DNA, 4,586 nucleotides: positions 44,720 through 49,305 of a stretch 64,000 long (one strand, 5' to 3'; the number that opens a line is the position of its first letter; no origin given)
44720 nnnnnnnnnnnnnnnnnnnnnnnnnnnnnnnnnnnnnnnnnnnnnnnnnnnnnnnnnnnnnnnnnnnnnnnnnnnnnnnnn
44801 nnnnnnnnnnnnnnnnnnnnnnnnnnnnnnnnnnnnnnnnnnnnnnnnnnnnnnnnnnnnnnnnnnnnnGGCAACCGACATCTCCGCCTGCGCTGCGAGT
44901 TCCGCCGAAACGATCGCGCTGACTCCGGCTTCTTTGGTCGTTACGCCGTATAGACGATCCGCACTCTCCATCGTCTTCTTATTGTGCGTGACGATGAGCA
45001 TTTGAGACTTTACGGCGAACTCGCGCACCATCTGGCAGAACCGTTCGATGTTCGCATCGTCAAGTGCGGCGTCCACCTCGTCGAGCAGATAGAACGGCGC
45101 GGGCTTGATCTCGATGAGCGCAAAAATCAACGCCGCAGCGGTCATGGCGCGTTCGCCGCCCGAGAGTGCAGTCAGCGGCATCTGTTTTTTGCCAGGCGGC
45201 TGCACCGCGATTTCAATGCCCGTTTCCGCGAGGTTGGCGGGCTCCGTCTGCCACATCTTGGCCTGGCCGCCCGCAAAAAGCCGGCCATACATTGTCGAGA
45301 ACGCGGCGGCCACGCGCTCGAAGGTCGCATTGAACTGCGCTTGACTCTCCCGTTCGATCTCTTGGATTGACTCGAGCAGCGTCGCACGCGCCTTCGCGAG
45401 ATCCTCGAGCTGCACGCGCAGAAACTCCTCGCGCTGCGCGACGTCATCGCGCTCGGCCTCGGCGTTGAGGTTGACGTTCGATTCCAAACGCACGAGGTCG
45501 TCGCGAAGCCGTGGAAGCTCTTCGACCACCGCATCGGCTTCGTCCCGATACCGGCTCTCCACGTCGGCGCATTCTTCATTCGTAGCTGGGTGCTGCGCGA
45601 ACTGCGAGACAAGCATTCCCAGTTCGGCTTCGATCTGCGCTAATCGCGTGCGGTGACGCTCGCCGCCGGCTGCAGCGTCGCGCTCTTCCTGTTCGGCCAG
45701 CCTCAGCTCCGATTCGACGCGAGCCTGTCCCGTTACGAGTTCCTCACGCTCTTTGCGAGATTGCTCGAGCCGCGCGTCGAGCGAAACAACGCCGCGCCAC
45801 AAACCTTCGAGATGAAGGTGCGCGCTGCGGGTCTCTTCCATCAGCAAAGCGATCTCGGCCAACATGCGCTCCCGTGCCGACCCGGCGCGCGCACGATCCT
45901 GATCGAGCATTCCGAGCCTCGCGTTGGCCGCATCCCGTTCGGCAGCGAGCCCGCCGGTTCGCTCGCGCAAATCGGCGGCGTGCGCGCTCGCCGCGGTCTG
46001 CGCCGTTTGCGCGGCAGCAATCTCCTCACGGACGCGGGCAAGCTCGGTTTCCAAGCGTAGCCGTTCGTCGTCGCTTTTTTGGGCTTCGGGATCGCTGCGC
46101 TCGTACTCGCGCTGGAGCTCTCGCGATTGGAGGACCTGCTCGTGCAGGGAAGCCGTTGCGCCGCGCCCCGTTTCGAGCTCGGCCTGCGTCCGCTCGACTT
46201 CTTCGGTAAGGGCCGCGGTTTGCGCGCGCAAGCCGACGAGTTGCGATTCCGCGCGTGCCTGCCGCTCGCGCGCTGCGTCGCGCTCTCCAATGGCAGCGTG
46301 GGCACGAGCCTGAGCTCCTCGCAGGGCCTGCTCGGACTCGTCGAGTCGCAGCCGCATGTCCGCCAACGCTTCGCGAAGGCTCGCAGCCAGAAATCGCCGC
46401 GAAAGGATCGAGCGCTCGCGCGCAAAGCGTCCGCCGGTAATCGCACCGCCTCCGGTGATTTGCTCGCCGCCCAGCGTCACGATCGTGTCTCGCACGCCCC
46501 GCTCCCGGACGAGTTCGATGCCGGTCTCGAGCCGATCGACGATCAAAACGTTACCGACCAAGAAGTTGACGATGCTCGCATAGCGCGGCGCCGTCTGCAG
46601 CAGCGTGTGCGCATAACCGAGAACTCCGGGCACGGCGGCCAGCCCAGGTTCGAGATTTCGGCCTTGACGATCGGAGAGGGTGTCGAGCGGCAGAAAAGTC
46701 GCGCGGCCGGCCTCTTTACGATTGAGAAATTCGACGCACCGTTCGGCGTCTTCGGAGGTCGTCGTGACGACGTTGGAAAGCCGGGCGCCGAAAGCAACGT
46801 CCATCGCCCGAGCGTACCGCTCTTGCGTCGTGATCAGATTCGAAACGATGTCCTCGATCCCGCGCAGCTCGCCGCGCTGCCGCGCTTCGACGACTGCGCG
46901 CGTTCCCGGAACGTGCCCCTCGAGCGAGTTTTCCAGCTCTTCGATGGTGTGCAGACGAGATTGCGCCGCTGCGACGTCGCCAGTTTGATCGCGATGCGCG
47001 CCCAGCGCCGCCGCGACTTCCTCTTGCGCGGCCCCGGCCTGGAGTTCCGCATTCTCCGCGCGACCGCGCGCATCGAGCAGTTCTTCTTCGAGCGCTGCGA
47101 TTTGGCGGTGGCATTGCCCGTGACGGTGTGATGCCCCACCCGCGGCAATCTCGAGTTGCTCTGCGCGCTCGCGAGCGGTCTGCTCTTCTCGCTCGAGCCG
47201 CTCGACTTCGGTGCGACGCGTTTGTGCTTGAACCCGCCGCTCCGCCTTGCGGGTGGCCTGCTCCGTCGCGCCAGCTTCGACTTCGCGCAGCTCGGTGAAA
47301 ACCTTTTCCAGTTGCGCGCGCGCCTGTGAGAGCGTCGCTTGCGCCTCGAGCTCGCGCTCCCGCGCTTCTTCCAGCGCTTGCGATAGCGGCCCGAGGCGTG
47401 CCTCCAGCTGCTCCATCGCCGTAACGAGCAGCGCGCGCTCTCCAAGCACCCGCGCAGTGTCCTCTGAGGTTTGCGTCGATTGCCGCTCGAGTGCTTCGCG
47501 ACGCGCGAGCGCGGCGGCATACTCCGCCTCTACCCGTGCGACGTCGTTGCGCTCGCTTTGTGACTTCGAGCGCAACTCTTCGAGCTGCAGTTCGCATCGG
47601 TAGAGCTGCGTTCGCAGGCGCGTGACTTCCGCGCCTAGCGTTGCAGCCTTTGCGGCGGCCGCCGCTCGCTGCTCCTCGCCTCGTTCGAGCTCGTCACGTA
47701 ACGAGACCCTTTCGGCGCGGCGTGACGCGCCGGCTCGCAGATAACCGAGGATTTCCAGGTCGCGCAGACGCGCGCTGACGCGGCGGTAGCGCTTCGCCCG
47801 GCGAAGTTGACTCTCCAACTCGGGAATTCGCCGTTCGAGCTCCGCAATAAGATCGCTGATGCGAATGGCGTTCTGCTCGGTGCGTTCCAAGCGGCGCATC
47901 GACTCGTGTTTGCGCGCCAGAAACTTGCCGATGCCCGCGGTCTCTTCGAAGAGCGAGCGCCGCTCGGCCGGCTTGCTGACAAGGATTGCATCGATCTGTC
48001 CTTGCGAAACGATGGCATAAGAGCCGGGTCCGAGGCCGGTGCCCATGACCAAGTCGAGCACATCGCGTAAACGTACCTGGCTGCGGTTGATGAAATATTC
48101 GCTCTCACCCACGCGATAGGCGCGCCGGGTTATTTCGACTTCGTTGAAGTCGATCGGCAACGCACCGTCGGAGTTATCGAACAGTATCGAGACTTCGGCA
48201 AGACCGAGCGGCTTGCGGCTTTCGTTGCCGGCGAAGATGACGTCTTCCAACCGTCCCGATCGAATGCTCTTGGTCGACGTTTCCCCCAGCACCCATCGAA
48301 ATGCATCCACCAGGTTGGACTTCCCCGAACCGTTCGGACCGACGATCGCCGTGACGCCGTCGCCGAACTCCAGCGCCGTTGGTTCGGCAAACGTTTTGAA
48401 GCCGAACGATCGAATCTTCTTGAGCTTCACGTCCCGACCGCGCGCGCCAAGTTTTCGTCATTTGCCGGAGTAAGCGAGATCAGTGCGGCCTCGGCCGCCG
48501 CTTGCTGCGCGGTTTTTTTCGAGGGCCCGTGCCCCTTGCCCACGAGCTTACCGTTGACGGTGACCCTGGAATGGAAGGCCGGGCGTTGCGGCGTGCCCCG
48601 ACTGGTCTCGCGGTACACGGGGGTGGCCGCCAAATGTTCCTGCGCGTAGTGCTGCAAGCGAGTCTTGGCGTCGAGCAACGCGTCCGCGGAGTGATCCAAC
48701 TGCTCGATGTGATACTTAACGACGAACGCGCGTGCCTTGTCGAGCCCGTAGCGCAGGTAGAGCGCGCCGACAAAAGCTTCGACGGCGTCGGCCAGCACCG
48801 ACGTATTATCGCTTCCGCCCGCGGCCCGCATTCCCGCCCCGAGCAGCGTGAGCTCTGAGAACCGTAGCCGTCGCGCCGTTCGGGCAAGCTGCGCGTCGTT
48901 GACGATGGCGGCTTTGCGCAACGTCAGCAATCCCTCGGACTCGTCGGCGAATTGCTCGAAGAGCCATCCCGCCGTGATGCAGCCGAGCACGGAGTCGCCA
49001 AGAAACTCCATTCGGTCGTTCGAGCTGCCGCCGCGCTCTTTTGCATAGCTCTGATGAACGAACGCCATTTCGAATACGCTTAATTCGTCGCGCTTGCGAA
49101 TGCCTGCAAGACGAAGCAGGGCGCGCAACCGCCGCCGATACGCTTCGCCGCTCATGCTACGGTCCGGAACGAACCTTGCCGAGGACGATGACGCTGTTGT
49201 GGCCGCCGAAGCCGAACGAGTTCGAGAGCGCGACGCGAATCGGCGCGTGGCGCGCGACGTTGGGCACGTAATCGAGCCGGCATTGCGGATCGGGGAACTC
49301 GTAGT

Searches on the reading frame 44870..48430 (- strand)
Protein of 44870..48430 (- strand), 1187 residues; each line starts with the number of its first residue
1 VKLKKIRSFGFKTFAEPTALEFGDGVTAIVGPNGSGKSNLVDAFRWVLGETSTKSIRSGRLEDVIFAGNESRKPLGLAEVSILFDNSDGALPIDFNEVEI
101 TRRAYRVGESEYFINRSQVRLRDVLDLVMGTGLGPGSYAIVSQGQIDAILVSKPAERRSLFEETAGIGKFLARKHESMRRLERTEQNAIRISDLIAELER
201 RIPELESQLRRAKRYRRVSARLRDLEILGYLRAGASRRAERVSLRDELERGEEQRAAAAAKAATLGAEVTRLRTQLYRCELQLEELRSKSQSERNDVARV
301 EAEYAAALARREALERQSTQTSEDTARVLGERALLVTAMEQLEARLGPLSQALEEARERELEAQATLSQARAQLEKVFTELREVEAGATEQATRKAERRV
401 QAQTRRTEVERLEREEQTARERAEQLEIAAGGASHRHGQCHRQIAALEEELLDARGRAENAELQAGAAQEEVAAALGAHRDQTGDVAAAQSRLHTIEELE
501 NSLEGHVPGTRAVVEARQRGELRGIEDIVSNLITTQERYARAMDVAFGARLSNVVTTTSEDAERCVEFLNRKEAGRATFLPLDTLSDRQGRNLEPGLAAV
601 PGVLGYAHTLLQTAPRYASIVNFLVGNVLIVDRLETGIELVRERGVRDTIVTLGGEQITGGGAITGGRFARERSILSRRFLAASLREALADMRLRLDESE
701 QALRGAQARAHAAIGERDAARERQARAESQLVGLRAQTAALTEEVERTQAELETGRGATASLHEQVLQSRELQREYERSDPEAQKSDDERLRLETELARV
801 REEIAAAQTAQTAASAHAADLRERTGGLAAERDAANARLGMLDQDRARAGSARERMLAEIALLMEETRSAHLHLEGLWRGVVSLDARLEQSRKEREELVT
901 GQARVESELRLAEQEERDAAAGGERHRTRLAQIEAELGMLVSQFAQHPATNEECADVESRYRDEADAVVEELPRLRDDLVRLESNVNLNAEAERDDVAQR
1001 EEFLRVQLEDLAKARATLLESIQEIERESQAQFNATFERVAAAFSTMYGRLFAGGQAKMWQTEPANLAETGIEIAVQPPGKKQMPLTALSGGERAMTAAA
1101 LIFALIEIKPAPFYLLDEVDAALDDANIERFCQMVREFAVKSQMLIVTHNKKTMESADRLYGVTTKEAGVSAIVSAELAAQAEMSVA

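Call 81: search_protein_families(library=pfam, proteins=[window:44870-48430:-], max_evalue=0.00001)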
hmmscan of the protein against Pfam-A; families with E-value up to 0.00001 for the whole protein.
window:44870-48430:- (1187 aa): 6 families
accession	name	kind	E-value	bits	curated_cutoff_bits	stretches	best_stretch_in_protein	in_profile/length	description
PF02463.25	SMC_N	-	7.1e-69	232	40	1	3-1171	2-219/220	RecF/RecN/SMC N terminal domain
PF06470.18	SMC_hinge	-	3.2e-24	86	22.5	1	523-640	2-115/116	SMC proteins Flexible Hinge Domain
PF13304.12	AAA_21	-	6.5e-15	56.4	27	1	26-100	1-65/304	AAA domain, putative AbiEii toxin, Type IV TA system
PF13476.12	AAA_23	-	3.5e-12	47.8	27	1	3-199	4-177/201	AAA domain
PF13175.12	AAA_15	-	7.7e-08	32.8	32.1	1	1-64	1-57/374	AAA ATPase domain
PF13555.12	AAA_29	-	1.4e-06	28.4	27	1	10-48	8-46/61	P-loop containing region of AAA domain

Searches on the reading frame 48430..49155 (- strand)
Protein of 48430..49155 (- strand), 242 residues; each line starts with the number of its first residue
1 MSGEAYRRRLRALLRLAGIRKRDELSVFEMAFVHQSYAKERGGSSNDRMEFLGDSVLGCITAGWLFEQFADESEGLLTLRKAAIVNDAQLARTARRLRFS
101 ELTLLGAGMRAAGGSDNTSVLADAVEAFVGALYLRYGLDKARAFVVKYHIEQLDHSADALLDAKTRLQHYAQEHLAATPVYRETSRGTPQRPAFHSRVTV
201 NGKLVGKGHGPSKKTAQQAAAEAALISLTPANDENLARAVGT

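Call 81: search_protein_families(library=pfam, proteins=[window:48430-49155:-], max_evalue=0.00001)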
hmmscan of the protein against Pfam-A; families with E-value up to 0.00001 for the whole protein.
window:48430-49155:- (242 aa): 3 families
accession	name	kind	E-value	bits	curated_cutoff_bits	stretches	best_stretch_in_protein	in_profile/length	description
PF14622.11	Ribonucleas_3_3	-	1.6e-29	103.1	35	1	27-151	4-126/128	Ribonuclease-III-like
PF00636.31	Ribonuclease_3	-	1.5e-18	67.9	27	1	47-136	1-101/102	Ribonuclease III domain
PF00035.32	dsrm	-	1.9e-15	57.6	23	1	163-227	1-65/66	Double-stranded RNA binding motif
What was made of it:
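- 48427..49155 (-): rnc (RNase III). It shows that the genome encodes the enzyme that would cleave such long RNA duplexes. Pfam Ribonuclease_3 plus dsrm (call 81).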
